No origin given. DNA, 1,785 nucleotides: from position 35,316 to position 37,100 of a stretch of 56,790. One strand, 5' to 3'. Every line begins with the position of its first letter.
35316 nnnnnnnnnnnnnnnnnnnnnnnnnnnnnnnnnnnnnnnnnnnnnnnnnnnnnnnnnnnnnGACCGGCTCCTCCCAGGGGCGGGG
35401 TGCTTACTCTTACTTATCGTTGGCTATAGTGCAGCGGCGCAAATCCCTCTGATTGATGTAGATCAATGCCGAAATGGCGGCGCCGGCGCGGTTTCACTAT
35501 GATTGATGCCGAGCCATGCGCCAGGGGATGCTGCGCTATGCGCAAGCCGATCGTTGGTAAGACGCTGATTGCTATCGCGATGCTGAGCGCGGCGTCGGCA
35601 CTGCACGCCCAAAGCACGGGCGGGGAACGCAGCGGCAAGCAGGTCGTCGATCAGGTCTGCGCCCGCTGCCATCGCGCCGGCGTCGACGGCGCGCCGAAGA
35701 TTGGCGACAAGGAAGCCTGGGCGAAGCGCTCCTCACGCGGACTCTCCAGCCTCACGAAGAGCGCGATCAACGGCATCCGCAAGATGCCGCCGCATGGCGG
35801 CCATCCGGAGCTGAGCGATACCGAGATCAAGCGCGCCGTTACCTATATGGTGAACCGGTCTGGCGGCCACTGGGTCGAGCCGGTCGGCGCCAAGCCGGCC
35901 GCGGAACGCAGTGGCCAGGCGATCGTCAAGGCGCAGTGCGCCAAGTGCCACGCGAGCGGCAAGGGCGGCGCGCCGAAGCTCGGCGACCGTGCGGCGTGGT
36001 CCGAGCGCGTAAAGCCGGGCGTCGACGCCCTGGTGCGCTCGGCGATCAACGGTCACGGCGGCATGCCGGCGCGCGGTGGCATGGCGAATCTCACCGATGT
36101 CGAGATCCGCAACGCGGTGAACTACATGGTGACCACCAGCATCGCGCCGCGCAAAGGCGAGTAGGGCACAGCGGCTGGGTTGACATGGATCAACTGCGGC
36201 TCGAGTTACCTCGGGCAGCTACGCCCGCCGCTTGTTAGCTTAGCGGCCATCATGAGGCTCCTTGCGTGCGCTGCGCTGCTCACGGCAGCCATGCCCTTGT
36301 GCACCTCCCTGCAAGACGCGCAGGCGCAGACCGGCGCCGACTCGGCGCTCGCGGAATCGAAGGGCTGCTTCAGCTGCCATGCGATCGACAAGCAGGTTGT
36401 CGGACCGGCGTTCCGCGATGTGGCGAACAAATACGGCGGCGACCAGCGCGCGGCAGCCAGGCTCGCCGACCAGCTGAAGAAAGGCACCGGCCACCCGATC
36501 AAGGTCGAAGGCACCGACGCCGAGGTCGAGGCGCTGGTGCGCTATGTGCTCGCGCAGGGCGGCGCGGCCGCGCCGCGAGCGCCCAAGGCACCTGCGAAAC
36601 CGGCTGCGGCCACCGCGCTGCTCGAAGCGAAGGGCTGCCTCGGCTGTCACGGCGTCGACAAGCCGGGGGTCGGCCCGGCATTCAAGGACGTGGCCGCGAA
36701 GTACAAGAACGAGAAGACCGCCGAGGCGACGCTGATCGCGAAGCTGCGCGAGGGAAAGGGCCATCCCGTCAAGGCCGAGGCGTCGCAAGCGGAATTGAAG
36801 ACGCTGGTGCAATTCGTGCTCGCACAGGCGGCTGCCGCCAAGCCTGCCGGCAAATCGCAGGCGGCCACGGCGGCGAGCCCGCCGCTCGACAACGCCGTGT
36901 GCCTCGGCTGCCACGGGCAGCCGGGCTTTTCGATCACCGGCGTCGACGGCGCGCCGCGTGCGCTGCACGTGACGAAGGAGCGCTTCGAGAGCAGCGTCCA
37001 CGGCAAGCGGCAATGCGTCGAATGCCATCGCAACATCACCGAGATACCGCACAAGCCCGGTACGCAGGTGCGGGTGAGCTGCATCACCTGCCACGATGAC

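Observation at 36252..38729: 825-aa single polypeptide wiring two MtoD-like shuttle domains to a nine-haem domain and a cytochrome b membrane anchor (extended CbcL architecture)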

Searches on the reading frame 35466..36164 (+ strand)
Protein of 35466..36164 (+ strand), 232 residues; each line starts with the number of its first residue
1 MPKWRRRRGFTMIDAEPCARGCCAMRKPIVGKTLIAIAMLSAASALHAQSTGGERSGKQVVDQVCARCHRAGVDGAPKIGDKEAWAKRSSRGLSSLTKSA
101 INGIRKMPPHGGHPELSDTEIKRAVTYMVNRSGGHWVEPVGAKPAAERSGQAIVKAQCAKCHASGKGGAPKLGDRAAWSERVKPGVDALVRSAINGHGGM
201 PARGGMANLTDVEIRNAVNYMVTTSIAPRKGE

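Call 3: search_protein_families(library=pfam, proteins=[window:35466-36164:+], max_evalue=0.01)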
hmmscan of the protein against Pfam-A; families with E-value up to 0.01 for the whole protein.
window:35466-36164:+ (232 aa): 3 families
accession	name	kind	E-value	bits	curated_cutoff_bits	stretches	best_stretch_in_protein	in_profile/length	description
PF13442.11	Cytochrome_CBB3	-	2.2e-32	111.6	27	2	146-221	2-68/68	Cytochrome C oxidase, cbb3-type, subunit III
PF00034.26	Cytochrom_C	-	4.9e-17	63.5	21.3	2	57-130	4-88/90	Cytochrome c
PF14495.11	Cytochrom_C550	-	0.0016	18.5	27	0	148-166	27-45/136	Cytochrome c-550 domain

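Call 4: search_protein_families(library=ncbifam, proteins=[window:35466-36164:+], max_evalue=0.01)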
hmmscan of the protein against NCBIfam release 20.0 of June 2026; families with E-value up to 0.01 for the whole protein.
window:35466-36164:+ (232 aa): 14 families
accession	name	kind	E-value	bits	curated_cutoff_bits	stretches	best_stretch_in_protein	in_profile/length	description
NF045930.1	Cytc6PetJCyano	equivalog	2.3e-14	53.2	135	2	34-136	8-110/110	cytochrome c6 PetJ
TIGR00782.1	ccoP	equivalog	4.8e-08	32.6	179.95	1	55-223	108-280/285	cytochrome-c oxidase, cbb3-type subunit III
NF050122.1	bc1_QcrC_actin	exception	6.4e-07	28.9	200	1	41-228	28-215/253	cytochrome bc1 complex diheme cytochrome c subunit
NF045773.1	cytochro_C550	exception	3.4e-05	23.8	125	0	145-203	47-102/118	cytochrome c550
NF041895.1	choice_anch_V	domain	0.00037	20.6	42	0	146-206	17-71/150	choice-of-anchor V domain-containing protein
NF011054.0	PRK14486.1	equivalog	0.00041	19.9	447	0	138-221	206-287/294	putative bifunctional cbb3-type cytochrome c oxidase subunit II/cytochrome c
TIGR03153.1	cytochr_NrfH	equivalog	0.00043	20.4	134.2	0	55-75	95-115/138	cytochrome c nitrite reductase small subunit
NF045774.1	cytochro_C551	exception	0.0005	20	118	0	144-202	36-91/110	cytochrome c551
TIGR02603.1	CxxCH_TIGR02603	domain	0.00086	19.3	68.15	0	55-77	4-26/134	putative heme-binding domain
TIGR03045.1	PS_II_C550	equivalog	0.00096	18.8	177.75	0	55-73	52-70/159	photosystem II cytochrome c-550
NF041894.1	MXAN_6652_fam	equivalog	0.0017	17.9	200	0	38-72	5-39/203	MXAN_6652 family MXYO-CTERM-anchored protein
NF041110.1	HPE1_fam_CxxC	domain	0.0024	18.1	45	0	25-107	1-78/94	plant virulence effector HPE1-like domain-containing protein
NF052246.1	SorB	equivalog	0.0043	17.1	93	0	145-164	18-34/80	SorB family sulfite dehydrogenase c-type cytochrome subunit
TIGR01905.1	paired_CXXCH_1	subfamily_domain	0.0053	16.6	25.2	0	153-172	4-23/41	doubled CXXCH domain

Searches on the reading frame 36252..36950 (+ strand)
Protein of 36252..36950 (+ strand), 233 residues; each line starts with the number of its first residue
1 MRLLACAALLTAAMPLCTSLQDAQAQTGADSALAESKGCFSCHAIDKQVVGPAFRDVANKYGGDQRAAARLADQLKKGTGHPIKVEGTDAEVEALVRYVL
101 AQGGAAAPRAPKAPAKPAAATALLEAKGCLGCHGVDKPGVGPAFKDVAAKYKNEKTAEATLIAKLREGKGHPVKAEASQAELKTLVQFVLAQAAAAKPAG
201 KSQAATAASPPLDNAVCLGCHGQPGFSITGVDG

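Call 5: search_solved_structures(query=window:36252-36950:+, max_evalue=1, show_alignments=3)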
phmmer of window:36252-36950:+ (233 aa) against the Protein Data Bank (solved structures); distinct sequences matched with E-value up to 1: 28.
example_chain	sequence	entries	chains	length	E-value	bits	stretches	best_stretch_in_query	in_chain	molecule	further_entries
9l08_A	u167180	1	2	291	2.2e-14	57.6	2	14-184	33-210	Covalently Connected Cytochrome c555 trimer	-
1dvv_A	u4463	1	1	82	7.9e-13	52.5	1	32-102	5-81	CYTOCHROME C551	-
2exv_A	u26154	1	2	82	1.6e-12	51.5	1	32-102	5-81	Cytochrome c-551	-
2d0s_A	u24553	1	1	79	6.5e-12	49.5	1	30-100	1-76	cytochrome c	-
2pac_A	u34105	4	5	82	8.4e-12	49.2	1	32-102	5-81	CYTOCHROME C551 | Cytochrome c-551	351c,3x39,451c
5xec_A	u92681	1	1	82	3.7e-11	47.1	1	32-100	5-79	Cytochrome c-551,Cytochrome c-552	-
5xed_A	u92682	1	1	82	4.9e-11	46.7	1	32-100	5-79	Cytochrome c-551,Cytochrome c-552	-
5xec_C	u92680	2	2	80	2.3e-10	44.4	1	32-102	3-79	Cytochrome c-552,Cytochrome c-551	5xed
1cor_A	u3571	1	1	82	2.7e-10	44.2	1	31-102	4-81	CYTOCHROME C551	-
6kq1_A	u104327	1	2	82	4.5e-10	43.5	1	31-85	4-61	Cytochrome C biogenesis protein CcsA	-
1ayg_A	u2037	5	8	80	1e-09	42.3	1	32-100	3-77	CYTOCHROME C-552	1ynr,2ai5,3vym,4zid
4xxl_A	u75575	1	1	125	3.4e-09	40.6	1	3-78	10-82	Cytochrome c class I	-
1a56_A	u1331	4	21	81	1.7e-08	38.4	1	30-100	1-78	FERRICYTOCHROME C-552 | FERROCYTOCHROME C-552 | CYTOCHROME C-552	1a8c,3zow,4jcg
3zox_A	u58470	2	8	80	2.1e-08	38.1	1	30-100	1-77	CYTOCHROME C-552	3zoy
5aur_A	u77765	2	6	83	1.1e-07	35.7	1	32-100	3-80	Cytochrome c-552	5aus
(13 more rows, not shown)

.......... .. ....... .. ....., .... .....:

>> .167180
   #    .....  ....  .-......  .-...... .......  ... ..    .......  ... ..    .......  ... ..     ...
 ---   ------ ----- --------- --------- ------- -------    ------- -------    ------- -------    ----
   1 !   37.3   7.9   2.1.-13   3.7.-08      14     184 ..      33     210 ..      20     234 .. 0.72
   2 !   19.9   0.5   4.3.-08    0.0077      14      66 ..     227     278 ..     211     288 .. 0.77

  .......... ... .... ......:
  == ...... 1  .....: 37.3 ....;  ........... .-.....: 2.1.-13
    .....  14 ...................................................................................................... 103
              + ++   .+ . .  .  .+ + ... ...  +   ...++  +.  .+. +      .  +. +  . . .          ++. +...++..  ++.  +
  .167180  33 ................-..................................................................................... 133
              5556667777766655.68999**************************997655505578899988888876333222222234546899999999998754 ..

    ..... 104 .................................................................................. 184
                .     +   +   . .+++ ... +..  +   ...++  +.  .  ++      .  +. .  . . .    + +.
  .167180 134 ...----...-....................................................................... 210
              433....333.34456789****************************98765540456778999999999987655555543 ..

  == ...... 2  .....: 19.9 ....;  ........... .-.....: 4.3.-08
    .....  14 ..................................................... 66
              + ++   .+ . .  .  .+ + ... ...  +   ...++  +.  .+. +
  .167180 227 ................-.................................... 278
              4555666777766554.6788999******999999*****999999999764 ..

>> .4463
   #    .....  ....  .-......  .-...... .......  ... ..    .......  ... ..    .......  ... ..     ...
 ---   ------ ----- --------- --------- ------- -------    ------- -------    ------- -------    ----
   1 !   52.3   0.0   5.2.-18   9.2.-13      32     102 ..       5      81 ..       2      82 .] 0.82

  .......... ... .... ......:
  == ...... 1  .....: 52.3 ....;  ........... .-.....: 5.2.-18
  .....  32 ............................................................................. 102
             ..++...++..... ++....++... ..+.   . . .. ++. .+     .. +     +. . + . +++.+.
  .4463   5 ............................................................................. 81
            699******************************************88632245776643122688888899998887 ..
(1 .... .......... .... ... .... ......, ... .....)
